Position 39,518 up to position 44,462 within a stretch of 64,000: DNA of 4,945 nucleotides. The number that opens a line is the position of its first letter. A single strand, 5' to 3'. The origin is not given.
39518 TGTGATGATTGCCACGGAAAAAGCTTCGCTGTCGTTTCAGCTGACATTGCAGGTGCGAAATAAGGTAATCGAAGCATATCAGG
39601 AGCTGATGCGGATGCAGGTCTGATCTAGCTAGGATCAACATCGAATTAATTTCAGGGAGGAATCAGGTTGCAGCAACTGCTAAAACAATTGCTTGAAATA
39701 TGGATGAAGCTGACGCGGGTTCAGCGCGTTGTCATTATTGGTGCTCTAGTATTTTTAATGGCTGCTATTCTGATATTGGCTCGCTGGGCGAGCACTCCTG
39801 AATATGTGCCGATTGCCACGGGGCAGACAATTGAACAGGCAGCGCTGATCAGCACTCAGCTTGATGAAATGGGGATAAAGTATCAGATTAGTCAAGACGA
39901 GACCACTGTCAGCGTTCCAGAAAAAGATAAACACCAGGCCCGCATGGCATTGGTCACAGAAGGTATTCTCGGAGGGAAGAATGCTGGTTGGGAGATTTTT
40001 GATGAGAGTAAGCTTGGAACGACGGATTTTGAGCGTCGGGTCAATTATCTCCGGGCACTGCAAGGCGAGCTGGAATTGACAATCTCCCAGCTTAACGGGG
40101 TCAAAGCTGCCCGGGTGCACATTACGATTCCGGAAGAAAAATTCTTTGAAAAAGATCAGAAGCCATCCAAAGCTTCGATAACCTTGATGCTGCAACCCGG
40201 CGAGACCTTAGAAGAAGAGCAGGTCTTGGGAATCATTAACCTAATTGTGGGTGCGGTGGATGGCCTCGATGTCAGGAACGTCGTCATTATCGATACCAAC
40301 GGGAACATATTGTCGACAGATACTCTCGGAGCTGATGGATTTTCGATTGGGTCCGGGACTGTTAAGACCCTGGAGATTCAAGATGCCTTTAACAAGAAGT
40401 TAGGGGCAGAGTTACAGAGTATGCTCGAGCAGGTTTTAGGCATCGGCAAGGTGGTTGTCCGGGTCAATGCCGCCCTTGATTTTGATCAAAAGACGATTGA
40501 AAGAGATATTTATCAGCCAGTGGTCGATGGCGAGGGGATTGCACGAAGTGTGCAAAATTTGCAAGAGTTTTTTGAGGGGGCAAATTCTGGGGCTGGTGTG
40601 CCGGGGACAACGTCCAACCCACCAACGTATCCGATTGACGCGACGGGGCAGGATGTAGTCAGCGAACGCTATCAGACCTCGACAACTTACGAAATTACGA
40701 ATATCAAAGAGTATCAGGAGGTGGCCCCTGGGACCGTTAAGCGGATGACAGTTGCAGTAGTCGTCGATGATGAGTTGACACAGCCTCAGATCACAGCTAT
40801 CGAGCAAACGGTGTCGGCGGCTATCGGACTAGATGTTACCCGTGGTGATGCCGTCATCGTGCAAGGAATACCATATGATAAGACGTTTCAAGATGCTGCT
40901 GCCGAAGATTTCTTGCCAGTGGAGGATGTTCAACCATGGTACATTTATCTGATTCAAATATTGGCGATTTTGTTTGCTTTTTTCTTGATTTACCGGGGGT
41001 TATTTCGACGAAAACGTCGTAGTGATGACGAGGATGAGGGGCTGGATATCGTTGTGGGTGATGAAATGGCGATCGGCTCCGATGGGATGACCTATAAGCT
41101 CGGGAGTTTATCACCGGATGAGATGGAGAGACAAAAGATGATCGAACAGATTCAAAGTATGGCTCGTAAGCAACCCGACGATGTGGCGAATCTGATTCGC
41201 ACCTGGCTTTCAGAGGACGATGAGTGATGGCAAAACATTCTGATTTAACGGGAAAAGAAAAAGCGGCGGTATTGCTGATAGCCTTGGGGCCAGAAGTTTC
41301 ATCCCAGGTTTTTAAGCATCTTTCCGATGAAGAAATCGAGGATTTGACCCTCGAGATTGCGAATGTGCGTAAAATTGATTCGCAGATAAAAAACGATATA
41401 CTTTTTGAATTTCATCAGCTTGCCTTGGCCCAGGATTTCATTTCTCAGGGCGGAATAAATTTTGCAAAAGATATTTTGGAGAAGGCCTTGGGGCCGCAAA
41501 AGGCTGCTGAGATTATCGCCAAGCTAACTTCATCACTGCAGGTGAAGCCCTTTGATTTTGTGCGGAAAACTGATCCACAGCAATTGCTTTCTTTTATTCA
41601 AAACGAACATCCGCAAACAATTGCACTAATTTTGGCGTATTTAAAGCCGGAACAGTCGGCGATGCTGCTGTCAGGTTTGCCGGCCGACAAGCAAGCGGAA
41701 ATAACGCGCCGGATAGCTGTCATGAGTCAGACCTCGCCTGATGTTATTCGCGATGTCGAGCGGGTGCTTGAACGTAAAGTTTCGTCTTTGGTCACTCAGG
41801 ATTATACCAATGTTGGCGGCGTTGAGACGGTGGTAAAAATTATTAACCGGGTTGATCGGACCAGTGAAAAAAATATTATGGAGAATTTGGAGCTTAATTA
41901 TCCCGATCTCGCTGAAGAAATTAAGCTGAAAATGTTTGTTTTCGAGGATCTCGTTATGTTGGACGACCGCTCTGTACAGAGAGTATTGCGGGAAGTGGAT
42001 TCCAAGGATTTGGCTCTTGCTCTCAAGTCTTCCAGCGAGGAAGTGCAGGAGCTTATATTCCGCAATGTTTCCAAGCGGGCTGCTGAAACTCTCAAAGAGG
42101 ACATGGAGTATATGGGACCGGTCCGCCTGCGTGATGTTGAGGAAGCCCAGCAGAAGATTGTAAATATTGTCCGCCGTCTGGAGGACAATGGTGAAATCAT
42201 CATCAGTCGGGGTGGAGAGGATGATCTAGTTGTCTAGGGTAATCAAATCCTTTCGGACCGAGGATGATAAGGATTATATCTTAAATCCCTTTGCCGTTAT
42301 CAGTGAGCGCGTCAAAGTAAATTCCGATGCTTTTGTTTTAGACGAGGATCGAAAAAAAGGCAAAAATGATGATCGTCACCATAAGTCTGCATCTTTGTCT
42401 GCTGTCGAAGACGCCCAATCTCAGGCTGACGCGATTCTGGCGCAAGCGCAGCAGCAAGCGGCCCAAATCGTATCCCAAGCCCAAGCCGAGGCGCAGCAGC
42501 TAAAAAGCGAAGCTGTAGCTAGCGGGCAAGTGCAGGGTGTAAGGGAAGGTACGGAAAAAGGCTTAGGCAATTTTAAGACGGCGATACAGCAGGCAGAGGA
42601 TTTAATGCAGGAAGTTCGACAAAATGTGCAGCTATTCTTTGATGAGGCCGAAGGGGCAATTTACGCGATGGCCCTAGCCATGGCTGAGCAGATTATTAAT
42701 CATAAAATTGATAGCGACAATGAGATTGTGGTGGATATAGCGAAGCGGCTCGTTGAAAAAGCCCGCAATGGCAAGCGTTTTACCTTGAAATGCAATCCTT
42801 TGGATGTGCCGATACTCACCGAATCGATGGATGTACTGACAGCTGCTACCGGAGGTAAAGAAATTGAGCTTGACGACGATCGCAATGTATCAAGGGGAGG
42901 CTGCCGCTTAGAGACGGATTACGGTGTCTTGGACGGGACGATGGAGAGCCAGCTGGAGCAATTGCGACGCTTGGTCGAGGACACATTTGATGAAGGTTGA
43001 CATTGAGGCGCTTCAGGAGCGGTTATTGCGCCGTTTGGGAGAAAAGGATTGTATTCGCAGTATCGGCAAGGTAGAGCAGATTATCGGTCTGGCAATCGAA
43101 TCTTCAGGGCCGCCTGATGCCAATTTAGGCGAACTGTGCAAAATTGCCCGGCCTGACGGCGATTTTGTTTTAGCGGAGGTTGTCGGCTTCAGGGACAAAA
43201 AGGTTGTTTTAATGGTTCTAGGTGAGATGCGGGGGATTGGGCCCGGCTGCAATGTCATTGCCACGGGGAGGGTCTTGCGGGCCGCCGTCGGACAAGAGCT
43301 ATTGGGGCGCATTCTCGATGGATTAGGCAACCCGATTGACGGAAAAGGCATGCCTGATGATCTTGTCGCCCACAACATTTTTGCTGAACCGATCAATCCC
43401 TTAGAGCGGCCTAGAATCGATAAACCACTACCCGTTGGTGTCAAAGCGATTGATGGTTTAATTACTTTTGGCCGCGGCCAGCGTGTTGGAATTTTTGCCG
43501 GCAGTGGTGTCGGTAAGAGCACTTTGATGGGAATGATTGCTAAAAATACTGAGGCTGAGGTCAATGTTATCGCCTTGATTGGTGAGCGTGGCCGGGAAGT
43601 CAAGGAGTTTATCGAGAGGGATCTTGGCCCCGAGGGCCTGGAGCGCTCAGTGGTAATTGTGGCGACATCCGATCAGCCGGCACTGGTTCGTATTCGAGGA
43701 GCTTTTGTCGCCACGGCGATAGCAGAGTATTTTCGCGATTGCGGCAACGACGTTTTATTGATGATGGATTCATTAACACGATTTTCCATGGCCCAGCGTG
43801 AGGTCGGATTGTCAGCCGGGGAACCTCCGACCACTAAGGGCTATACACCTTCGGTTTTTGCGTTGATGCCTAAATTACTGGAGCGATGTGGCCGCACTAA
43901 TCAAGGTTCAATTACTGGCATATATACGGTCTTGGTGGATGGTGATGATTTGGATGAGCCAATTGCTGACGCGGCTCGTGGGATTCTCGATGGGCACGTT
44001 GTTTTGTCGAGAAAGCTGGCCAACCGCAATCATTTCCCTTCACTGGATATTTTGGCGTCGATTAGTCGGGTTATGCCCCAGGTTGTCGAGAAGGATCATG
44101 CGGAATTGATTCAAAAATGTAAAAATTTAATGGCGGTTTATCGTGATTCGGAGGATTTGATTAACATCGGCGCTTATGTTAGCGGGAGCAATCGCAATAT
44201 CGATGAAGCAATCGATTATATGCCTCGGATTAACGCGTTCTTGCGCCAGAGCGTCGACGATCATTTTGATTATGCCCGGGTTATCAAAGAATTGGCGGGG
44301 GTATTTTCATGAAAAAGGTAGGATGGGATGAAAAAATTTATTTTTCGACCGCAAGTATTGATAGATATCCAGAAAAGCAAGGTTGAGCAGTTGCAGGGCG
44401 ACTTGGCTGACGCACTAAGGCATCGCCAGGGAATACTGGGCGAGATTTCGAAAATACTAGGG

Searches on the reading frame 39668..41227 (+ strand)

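Call 63: search_protein_families(library=pfam, proteins=[window:39668-41227:+], max_evalue=0.00001)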
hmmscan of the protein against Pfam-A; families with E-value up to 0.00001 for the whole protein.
window:39668-41227:+ (519 aa): 2 families
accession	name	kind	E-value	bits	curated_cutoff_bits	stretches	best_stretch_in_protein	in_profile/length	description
PF01514.23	YscJ_FliF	-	3.3e-61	206.7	24.4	1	42-216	2-178/179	Secretory protein of YscJ/FliF family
PF08345.17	YscJ_FliF_C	-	2.9e-35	122.3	23.8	1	253-402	1-146/147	Flagellar M-ring protein C-terminal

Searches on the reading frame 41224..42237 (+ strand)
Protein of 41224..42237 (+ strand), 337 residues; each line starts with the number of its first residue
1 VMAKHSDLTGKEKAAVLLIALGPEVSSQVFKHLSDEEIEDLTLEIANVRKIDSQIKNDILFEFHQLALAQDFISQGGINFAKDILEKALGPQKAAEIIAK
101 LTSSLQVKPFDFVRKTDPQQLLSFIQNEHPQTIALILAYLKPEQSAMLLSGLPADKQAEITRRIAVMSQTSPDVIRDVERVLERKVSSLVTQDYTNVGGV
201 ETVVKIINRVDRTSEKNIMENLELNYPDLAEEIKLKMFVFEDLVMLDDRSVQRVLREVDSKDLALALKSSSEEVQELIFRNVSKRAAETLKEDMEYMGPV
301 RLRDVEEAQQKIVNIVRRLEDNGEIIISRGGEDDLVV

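Call 63: search_protein_families(library=pfam, proteins=[window:41224-42237:+], max_evalue=0.00001)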
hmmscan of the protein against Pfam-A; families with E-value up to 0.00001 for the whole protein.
window:41224-42237:+ (337 aa): 4 families
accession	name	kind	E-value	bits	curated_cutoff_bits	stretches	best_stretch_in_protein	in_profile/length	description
PF01706.21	FliG_C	-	2.6e-48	163.2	23.3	1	220-327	1-108/108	FliG C-terminal domain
PF14842.11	FliG_N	-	3.9e-46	156.4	25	2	8-110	2-104/104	FliG N-terminal domain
PF14841.11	FliG_M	-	5.6e-39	132.7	25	1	118-192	1-75/76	FliG middle domain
PF03448.22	MgtE_N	-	8.8e-10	39.5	25.9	0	117-163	38-84/102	MgtE intracellular N domain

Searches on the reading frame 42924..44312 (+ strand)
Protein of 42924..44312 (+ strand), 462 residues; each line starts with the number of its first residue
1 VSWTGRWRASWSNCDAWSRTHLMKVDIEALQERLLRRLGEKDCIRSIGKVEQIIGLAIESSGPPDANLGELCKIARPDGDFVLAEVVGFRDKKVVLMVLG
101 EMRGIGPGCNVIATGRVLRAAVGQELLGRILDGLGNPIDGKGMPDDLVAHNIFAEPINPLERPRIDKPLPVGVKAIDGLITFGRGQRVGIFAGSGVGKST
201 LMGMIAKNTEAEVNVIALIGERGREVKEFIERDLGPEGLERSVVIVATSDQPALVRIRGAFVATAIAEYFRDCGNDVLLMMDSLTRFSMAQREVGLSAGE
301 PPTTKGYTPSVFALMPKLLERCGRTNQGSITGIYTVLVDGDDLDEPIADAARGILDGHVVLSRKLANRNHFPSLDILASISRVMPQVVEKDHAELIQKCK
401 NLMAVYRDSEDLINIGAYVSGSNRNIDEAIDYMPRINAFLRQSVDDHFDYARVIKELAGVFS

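Call 63: search_protein_families(library=pfam, proteins=[window:42924-44312:+], max_evalue=0.00001)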
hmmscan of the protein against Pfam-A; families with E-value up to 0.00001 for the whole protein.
window:42924-44312:+ (462 aa): 3 families
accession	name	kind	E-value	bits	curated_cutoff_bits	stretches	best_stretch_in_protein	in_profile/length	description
PF00006.31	ATP-synt_ab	-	3.8e-89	298.4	29.5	1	172-381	1-213/213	ATP synthase alpha/beta family, nucleotide-binding domain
PF18269.6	T3SS_ATPase_C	-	2.4e-25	88.6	22.7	1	388-458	1-71/72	T3SS EscN ATPase C-terminal domain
PF02874.29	ATP-synt_ab_N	-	4.1e-11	43.7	20.9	1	50-115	1-69/69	ATP synthase alpha/beta family, beta-barrel domain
